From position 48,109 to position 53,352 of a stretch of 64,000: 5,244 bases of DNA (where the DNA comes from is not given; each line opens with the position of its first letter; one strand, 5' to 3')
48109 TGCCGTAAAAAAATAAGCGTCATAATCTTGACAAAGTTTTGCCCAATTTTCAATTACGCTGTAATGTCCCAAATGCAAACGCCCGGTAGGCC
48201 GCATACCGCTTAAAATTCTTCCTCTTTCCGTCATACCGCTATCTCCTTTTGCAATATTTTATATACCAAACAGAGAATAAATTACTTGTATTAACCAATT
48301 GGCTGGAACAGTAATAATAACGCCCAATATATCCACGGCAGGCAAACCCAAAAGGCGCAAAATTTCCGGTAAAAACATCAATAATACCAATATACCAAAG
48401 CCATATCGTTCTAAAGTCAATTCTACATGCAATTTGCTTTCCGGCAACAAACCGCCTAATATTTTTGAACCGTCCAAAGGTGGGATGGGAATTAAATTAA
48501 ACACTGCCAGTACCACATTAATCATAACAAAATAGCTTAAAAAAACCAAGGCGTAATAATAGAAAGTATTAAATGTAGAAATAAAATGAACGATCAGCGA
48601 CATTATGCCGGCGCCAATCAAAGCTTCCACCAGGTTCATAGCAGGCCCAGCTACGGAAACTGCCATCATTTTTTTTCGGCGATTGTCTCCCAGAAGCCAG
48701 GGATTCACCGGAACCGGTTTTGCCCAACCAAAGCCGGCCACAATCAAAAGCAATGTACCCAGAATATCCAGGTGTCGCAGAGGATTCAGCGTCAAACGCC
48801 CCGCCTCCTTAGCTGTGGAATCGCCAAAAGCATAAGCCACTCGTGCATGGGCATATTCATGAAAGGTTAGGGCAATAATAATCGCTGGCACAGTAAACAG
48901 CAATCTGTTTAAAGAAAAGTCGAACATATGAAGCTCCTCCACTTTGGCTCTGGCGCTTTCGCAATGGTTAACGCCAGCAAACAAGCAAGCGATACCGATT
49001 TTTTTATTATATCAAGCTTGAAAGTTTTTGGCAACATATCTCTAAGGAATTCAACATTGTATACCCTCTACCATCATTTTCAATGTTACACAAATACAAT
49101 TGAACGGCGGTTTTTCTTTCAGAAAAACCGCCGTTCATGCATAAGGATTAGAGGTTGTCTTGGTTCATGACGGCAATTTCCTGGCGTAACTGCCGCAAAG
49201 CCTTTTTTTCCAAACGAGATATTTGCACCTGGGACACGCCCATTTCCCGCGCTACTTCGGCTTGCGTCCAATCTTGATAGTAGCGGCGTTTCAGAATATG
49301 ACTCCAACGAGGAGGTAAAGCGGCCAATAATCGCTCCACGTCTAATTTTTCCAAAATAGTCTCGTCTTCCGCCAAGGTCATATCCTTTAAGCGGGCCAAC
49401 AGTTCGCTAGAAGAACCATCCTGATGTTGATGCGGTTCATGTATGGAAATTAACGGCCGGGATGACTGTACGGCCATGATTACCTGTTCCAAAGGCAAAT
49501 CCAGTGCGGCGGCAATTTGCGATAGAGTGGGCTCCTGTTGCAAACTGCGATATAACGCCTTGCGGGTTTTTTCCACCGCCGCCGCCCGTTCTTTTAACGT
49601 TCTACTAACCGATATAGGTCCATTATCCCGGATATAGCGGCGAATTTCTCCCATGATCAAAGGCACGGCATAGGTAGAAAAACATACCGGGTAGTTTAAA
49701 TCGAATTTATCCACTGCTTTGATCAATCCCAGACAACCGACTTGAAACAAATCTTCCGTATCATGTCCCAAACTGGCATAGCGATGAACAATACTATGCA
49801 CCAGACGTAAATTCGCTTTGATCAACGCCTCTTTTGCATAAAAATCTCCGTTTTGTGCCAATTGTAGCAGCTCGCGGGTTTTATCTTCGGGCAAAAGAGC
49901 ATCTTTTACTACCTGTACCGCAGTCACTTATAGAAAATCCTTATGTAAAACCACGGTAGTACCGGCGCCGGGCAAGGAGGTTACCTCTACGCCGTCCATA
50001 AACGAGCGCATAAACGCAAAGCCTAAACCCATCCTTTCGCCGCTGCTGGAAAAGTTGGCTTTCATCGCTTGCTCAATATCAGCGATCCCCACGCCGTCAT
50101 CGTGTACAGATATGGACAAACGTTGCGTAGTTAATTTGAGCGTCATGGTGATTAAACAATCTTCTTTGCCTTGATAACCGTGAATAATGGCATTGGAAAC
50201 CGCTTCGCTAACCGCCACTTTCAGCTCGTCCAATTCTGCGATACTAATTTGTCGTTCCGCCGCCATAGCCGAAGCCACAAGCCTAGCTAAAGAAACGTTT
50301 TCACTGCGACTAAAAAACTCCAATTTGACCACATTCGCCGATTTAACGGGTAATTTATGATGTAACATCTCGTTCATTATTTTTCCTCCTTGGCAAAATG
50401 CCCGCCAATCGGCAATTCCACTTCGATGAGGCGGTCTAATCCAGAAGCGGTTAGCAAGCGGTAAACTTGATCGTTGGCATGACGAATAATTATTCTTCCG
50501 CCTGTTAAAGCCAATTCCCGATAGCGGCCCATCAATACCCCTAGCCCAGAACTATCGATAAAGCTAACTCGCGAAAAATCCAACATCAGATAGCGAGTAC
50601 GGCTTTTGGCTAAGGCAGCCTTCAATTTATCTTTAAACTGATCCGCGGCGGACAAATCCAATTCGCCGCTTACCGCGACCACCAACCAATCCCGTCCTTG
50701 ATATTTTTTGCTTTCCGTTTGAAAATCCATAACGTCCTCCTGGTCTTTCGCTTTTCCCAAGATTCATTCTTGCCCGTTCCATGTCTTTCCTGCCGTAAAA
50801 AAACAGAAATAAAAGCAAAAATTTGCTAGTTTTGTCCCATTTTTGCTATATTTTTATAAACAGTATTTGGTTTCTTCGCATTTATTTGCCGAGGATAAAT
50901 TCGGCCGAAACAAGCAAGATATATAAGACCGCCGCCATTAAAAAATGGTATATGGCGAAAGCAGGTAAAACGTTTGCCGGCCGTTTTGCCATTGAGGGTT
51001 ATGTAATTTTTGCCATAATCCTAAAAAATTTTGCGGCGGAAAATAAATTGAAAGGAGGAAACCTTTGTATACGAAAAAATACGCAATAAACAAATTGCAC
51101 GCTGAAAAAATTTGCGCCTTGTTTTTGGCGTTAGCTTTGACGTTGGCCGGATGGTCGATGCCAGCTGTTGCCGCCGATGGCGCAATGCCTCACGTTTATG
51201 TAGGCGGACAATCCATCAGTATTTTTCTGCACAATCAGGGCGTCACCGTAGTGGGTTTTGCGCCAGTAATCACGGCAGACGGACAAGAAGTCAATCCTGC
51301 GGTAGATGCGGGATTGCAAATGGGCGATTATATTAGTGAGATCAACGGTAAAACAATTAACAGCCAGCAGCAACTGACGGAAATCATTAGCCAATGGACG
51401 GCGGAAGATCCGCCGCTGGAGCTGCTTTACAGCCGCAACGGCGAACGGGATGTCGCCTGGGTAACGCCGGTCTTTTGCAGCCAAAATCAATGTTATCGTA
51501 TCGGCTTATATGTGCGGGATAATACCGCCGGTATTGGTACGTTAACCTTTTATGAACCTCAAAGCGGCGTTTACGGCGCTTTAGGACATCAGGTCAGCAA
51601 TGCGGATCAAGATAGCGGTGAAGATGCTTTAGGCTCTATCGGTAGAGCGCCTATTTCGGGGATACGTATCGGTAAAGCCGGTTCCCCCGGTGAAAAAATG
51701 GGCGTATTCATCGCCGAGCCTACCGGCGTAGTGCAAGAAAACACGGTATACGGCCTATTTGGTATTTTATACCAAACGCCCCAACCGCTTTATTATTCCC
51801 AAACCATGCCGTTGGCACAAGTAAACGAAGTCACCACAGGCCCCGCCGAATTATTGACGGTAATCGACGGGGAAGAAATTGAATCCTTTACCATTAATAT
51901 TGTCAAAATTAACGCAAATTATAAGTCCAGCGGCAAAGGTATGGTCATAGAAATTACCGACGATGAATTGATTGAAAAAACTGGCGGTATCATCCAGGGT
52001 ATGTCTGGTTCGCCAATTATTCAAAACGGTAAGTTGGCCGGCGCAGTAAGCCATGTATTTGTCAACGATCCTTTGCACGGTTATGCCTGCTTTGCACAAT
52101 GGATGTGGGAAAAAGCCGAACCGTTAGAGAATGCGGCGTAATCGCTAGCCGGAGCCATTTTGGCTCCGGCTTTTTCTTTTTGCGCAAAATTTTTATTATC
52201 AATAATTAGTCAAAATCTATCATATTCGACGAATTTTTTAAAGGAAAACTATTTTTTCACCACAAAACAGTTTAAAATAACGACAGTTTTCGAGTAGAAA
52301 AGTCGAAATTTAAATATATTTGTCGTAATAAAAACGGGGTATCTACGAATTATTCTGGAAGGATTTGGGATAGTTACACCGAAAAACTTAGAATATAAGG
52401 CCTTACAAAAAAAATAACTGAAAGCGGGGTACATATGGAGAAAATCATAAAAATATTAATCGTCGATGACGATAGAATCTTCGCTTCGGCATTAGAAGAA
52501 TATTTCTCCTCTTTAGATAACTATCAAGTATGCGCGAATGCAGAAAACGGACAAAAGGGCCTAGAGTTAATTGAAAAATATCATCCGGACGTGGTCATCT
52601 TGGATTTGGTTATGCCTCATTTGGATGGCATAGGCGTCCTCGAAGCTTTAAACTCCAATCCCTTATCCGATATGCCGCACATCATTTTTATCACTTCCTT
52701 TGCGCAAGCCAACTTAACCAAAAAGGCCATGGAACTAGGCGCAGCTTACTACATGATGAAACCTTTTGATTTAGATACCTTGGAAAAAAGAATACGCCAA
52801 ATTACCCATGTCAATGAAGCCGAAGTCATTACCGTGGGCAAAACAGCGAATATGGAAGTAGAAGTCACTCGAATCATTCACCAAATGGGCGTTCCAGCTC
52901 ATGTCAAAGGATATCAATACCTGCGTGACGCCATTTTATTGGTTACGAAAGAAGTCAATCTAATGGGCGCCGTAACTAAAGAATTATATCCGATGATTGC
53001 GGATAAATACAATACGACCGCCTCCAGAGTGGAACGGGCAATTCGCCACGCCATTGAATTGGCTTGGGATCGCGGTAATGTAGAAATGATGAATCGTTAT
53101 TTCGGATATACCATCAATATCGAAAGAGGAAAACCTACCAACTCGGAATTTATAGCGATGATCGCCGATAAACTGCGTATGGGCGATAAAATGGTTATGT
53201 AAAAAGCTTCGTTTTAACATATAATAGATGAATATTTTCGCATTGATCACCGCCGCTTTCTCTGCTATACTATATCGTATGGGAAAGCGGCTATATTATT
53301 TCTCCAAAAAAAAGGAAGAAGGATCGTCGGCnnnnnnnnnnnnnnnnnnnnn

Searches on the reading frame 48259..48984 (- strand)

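Call 41: search_protein_families(library=pfam, proteins=[window:48259-48984:-], max_evalue=0.00001)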
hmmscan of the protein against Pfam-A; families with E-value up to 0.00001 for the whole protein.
window:48259-48984:- (241 aa): 1 family
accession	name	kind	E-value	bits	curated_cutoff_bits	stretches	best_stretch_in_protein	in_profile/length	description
PF02163.28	Peptidase_M50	-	2.9e-13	50.1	27.2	1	33-184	4-198/221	Peptidase family M50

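Call 64: search_protein_families(library=ncbifam, proteins=[window:48259-48984:-], max_evalue=0.00001)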
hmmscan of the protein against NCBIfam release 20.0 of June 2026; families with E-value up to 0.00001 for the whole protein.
window:48259-48984:- (241 aa): 1 family
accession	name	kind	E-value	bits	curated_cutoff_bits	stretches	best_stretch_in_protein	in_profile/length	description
NF041824.1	daptide_HExxH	equivalog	2.4e-06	26.9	300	0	96-181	211-285/379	daptide biosynthesis intramembrane metalloprotease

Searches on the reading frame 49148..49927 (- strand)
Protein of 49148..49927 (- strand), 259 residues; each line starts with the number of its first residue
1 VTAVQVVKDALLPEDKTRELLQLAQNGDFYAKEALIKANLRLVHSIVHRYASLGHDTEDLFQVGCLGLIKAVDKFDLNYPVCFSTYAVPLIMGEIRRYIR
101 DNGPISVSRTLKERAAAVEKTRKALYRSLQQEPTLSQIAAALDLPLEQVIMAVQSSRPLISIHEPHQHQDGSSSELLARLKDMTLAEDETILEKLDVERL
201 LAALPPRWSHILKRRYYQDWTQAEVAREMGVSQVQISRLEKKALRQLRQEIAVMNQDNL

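Call 41: search_protein_families(library=pfam, proteins=[window:49148-49927:-], max_evalue=0.00001)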
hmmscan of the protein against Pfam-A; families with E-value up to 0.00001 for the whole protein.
window:49148-49927:- (259 aa): 5 families
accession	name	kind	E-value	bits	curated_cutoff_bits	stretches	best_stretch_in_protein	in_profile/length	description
PF04545.22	Sigma70_r4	-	3.7e-20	71.6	24.1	1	200-249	1-50/50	Sigma-70, region 4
PF04542.20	Sigma70_r2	-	1.3e-17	63.8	24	1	35-102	1-68/71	Sigma-70 region 2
PF04539.22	Sigma70_r3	-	3.3e-09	37.2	25.3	1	114-180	2-69/78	Sigma-70 region 3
PF08281.18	Sigma70_r4_2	-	5.9e-08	32.7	25.7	1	196-245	3-52/54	Sigma-70, region 4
PF01381.28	HTH_3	-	5.1e-07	30.1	23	0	218-251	8-40/55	Helix-turn-helix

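Call 64: search_protein_families(library=ncbifam, proteins=[window:49148-49927:-], max_evalue=0.00001)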
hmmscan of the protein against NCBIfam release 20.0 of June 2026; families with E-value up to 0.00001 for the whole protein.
window:49148-49927:- (259 aa): 53 families (the best 25 are shown)
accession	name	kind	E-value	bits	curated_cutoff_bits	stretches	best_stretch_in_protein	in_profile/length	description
NF004052.0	PRK05572.1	subfamily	5e-78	262.1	311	1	8-251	10-250/252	SigF/SigG family RNA polymerase sporulation sigma factor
TIGR02885.1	spore_sigF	equivalog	1.3e-77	260.7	321.45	1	20-251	1-231/231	RNA polymerase sporulation sigma factor SigF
NF006071.0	PRK08215.1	equivalog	3.5e-73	246.4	372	1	3-251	10-257/258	RNA polymerase sporulation sigma factor SigG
TIGR02850.1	spore_sigG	equivalog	4e-70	236.2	457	1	3-250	7-253/254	RNA polymerase sporulation sigma factor SigG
TIGR02980.1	SigBFG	subfamily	1.3e-68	231.1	234.35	1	31-251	4-226/227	SigB/SigF/SigG family RNA polymerase sigma factor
NF005514.0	PRK07122.1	subfamily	4.5e-42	144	372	1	19-251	27-263/264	RNA polymerase sigma factor SigF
NF005644.0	PRK07408.1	subfamily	9.8e-39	133.5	261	1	16-251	12-253/258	RNA polymerase sigma factor SigF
TIGR02941.1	Sigma_B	equivalog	2e-36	125.7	315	1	22-251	21-253/255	RNA polymerase sigma factor SigB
NF041931.2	MzaA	equivalog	2.8e-34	119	800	1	23-250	468-704/726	MZA anti-phage system associated sigma-70 family RNA polymerase sigma factor MzaA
TIGR02937.1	sigma70-ECF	superfamily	2.8e-34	118.1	42.9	1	31-250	2-164/165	sigma-70 family RNA polymerase sigma factor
TIGR02997.1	Sig70-cyanoRpoD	subfamily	7.3e-34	117.4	384.5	1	18-248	63-298/298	RNA polymerase sigma factor, RpoD/SigA family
TIGR02393.1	RpoD_Cterm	equivalog_domain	4.3e-33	114.9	354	1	31-250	1-227/238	RNA polymerase sigma factor RpoD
NF004471.0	PRK05803.1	subfamily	8e-31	107.1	252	2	12-102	32-122/235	RNA polymerase sporulation sigma factor SigK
NF006666.0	PRK09210.1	equivalog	1.6e-30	106.6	572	1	8-249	110-358/370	RNA polymerase sigma factor RpoD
NF005920.0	PRK07921.1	subfamily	2.5e-30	105.6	464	1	11-249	72-316/328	RNA polymerase sigma factor SigB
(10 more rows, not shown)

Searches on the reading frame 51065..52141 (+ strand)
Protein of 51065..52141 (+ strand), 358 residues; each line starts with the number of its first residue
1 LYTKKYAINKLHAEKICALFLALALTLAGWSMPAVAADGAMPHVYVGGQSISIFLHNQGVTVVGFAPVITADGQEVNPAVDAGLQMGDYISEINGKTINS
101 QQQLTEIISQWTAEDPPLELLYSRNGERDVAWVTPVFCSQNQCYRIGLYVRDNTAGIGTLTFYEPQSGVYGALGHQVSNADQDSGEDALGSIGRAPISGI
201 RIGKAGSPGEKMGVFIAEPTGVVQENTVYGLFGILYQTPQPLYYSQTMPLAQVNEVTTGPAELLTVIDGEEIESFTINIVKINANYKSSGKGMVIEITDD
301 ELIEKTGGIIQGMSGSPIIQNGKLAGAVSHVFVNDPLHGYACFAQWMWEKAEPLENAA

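Call 41: search_protein_families(library=pfam, proteins=[window:51065-52141:+], max_evalue=0.00001)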
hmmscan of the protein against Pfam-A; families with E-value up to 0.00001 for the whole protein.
window:51065-52141:+ (358 aa): 3 families
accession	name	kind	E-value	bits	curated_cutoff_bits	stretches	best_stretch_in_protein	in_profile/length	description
PF05580.18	Peptidase_S55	-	1.5e-72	244.5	25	1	143-347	2-209/210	SpoIVB peptidase S55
PF13180.12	PDZ_2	-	3.4e-07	30.9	27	1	74-129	20-74/80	PDZ domain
PF17820.7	PDZ_6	-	7.3e-06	26.1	27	0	78-107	10-36/54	PDZ domain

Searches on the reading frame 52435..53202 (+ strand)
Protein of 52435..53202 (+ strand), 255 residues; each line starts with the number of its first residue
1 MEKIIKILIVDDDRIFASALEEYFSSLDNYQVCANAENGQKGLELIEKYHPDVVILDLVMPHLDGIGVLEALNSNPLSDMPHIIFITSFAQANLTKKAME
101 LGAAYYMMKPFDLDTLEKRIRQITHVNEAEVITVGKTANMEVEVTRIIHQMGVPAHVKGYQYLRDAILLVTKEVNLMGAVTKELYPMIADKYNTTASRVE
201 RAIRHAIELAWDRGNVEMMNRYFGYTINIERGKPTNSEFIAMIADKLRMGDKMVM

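Call 62: search_protein_families(library=pfam, proteins=[window:52435-53202:+], max_evalue=0.00001)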
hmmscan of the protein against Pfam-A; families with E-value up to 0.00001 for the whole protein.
window:52435-53202:+ (255 aa): 2 families
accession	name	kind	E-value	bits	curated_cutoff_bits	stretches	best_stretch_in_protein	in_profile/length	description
PF08769.17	Spo0A_C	-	7.2e-45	151.7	25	1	144-247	1-104/104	Sporulation initiation factor Spo0A C terminal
PF00072.30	Response_reg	-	9.5e-27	93.8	30.2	1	7-121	1-111/111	Response regulator receiver domain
